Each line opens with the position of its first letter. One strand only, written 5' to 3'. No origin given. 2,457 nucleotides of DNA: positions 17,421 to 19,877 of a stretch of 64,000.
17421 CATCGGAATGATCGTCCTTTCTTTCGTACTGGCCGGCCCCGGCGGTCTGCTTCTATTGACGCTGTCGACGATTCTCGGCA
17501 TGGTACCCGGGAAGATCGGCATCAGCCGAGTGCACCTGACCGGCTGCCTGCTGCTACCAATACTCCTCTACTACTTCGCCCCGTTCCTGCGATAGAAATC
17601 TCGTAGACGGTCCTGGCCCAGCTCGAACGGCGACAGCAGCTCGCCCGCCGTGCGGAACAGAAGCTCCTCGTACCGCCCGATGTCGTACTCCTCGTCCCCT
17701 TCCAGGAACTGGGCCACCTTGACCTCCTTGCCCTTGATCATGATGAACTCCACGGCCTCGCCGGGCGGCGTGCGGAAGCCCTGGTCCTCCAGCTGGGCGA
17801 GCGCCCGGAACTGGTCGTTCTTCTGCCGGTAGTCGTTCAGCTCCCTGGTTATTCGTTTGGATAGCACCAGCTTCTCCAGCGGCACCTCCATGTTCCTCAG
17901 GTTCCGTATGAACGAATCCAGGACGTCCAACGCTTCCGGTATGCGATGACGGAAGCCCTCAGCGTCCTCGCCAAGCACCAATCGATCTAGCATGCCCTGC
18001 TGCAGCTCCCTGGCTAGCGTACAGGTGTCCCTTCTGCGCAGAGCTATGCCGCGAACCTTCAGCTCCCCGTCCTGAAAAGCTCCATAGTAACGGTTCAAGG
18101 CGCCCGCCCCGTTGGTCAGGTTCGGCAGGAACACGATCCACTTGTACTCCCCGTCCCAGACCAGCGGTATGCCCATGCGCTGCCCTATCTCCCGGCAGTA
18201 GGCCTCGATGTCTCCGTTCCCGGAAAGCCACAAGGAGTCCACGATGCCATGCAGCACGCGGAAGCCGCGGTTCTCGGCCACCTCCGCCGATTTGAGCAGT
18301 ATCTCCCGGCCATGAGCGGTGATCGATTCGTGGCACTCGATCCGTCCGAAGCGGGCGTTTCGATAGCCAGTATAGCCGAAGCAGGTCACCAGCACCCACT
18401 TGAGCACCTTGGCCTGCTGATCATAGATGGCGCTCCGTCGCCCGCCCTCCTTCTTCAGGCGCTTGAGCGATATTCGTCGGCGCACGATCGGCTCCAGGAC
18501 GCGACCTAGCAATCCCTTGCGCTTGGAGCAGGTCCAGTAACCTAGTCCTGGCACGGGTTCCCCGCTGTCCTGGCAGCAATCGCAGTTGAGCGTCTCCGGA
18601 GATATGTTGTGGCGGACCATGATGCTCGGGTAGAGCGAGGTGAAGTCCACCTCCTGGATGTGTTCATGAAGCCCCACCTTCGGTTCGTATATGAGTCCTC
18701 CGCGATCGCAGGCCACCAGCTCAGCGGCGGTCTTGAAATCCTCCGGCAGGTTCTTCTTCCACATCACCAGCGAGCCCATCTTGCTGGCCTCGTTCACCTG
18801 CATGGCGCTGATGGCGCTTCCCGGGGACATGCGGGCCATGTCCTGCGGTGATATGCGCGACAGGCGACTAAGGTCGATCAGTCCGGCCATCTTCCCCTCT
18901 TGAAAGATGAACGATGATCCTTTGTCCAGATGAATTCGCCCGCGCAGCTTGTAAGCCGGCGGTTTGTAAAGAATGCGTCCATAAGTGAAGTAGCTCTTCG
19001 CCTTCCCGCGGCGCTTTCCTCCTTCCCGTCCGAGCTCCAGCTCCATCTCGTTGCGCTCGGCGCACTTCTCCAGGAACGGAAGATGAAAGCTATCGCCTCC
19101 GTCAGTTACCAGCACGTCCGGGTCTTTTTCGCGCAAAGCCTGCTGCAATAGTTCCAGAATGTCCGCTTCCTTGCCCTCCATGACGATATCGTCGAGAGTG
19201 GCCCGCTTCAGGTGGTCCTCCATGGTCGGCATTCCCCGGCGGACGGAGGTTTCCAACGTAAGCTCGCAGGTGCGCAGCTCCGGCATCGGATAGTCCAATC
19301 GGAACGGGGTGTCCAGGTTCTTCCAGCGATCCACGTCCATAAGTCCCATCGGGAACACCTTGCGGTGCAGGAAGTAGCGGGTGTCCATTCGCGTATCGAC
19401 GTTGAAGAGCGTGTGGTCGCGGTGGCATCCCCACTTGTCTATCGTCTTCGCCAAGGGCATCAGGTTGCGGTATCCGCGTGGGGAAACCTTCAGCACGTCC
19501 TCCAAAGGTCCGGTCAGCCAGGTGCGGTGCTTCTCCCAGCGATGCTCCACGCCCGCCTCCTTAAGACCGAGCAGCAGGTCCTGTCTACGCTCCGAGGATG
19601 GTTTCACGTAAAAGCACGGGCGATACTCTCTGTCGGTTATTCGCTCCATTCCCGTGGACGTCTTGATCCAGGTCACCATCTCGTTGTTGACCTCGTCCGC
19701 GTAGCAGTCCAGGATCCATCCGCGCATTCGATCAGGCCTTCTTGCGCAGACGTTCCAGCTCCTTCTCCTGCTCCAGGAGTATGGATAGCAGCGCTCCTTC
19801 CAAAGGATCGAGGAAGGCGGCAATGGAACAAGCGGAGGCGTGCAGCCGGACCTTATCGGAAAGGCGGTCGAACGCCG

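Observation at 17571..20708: Translationally coupled operon of a Walker-less RadB-like protein, a 79-aa helical protein and a PolB2-like polymerase with degenerate motifs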

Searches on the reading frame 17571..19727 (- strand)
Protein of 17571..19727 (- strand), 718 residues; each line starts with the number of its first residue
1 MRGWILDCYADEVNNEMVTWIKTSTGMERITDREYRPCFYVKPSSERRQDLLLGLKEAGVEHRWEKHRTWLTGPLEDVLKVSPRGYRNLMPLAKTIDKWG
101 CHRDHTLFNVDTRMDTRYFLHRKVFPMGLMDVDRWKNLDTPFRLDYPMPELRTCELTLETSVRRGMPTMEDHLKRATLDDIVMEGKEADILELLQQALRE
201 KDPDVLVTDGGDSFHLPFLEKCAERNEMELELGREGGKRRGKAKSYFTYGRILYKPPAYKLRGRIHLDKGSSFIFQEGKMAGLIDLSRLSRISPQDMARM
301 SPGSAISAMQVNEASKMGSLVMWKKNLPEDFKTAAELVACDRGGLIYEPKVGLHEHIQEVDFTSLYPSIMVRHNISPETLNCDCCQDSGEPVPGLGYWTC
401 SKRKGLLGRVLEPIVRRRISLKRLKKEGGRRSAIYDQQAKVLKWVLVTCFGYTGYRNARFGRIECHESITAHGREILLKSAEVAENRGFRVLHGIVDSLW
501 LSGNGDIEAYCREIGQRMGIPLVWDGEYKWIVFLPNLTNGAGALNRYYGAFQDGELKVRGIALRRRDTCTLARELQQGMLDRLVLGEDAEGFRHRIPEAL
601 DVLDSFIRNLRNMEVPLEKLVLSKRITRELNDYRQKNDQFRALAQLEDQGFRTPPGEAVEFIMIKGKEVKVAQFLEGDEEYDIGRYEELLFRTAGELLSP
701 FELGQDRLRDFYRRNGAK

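Call 3: search_protein_families(library=pfam, proteins=[window:17571-19727:-], max_evalue=0.1)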
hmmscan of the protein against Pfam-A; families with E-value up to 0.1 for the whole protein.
window:17571-19727:- (718 aa): 2 families
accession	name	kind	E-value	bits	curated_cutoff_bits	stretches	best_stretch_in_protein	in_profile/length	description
PF00136.26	DNA_pol_B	-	1.3e-35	123.5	23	2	342-487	44-202/453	DNA polymerase family B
PF03104.25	DNA_pol_B_exo1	-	7.2e-06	26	23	1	180-268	136-223/242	DNA polymerase family B, exonuclease domain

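Call 4: search_protein_families(library=ncbifam, proteins=[window:17571-19727:-], max_evalue=0.1)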
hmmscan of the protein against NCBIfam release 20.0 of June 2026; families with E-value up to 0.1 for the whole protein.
window:17571-19727:- (718 aa): 9 families
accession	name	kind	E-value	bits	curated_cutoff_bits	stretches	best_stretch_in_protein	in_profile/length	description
NF004416.0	PRK05761.1-2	equivalog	7.7e-145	483.9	516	1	4-702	2-650/665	type B DNA-directed DNA polymerase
NF004418.0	PRK05761.1-4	subfamily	1.4e-124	416.9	692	1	16-708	12-700/717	type B DNA-directed DNA polymerase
NF004417.0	PRK05761.1-3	equivalog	7.6e-49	166.4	780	1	281-710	421-853/858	DNA-directed DNA polymerase I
NF004419.0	PRK05761.1-5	equivalog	2.8e-35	121.5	1285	1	284-706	491-918/932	DNA-directed DNA polymerase I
TIGR00592.1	pol2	superfamily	1.2e-34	119.6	239.95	2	342-506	801-963/1176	DNA polymerase (pol2)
NF004421.0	PRK05762.1-2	equivalog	1e-30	106.8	570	3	342-516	412-578/795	DNA polymerase II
NF004415.0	PRK05761.1-1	equivalog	2.5e-29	101.8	1289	1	281-708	430-864/883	DNA-directed DNA polymerase I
NF004422.0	PRK05762.1-4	equivalog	1.7e-21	76.3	1103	2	342-637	404-705/789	DNA polymerase II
NF004420.0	PRK05762.1-1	equivalog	1.2e-16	60.5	1435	2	342-648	400-710/783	DNA polymerase II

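Call 13: search_solved_structures(query=window:17571-19727:-, max_evalue=0.001, show_alignments=2)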
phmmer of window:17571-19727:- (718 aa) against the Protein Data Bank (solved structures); distinct sequences matched with E-value up to 0.001: 92 (the best 60 are shown).
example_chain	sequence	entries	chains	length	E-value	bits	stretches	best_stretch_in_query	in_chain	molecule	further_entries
3a2f_A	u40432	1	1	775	9.9e-50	172.5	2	284-683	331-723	DNA polymerase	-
2jgu_A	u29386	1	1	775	1.5e-49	171.9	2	284-683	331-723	DNA POLYMERASE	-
6wya_A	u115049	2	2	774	1.8e-49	171.7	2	285-678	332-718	DNA polymerase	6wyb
8s84_A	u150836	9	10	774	4e-49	170.5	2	285-668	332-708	DNA polymerase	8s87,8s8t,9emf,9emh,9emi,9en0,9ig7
6is7_A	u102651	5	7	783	4.9e-49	170.2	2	285-668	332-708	DNA polymerase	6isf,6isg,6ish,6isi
1qht_A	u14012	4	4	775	6.4e-49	169.9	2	285-668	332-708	PROTEIN (DNA POLYMERASE) | DNA polymerase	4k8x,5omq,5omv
1wns_A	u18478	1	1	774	8.7e-49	169.4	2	285-668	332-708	DNA POLYMERASE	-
4k8z_A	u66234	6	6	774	9e-49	169.4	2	285-668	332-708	DNA polymerase | DNA polymerase,DNA polymerase,DNA polymerase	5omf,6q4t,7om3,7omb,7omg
1wn7_A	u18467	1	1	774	9.4e-49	169.3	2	285-668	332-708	Family B DNA Polymerase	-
4ahc_A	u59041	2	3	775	1.4e-48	168.7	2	284-683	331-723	DNA POLYMERASE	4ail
4flt_A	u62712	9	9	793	1.7e-48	168.5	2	279-682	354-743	DNA polymerase 1 | Pyrococcus abyssi B family DNA polymerase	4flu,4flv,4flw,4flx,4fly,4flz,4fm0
7b06_A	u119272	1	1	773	2e-48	168.2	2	285-668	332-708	DNA polymerase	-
5h12_A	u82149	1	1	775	2.1e-48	168.2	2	286-685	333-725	Deep Vent DNA Polymerase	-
5vu5_A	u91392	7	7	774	7.8e-48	166.3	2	285-668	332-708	DNA polymerase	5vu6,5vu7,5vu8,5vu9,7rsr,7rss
4fm2_A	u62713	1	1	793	1.1e-47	165.8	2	295-682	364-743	DNA polymerase 1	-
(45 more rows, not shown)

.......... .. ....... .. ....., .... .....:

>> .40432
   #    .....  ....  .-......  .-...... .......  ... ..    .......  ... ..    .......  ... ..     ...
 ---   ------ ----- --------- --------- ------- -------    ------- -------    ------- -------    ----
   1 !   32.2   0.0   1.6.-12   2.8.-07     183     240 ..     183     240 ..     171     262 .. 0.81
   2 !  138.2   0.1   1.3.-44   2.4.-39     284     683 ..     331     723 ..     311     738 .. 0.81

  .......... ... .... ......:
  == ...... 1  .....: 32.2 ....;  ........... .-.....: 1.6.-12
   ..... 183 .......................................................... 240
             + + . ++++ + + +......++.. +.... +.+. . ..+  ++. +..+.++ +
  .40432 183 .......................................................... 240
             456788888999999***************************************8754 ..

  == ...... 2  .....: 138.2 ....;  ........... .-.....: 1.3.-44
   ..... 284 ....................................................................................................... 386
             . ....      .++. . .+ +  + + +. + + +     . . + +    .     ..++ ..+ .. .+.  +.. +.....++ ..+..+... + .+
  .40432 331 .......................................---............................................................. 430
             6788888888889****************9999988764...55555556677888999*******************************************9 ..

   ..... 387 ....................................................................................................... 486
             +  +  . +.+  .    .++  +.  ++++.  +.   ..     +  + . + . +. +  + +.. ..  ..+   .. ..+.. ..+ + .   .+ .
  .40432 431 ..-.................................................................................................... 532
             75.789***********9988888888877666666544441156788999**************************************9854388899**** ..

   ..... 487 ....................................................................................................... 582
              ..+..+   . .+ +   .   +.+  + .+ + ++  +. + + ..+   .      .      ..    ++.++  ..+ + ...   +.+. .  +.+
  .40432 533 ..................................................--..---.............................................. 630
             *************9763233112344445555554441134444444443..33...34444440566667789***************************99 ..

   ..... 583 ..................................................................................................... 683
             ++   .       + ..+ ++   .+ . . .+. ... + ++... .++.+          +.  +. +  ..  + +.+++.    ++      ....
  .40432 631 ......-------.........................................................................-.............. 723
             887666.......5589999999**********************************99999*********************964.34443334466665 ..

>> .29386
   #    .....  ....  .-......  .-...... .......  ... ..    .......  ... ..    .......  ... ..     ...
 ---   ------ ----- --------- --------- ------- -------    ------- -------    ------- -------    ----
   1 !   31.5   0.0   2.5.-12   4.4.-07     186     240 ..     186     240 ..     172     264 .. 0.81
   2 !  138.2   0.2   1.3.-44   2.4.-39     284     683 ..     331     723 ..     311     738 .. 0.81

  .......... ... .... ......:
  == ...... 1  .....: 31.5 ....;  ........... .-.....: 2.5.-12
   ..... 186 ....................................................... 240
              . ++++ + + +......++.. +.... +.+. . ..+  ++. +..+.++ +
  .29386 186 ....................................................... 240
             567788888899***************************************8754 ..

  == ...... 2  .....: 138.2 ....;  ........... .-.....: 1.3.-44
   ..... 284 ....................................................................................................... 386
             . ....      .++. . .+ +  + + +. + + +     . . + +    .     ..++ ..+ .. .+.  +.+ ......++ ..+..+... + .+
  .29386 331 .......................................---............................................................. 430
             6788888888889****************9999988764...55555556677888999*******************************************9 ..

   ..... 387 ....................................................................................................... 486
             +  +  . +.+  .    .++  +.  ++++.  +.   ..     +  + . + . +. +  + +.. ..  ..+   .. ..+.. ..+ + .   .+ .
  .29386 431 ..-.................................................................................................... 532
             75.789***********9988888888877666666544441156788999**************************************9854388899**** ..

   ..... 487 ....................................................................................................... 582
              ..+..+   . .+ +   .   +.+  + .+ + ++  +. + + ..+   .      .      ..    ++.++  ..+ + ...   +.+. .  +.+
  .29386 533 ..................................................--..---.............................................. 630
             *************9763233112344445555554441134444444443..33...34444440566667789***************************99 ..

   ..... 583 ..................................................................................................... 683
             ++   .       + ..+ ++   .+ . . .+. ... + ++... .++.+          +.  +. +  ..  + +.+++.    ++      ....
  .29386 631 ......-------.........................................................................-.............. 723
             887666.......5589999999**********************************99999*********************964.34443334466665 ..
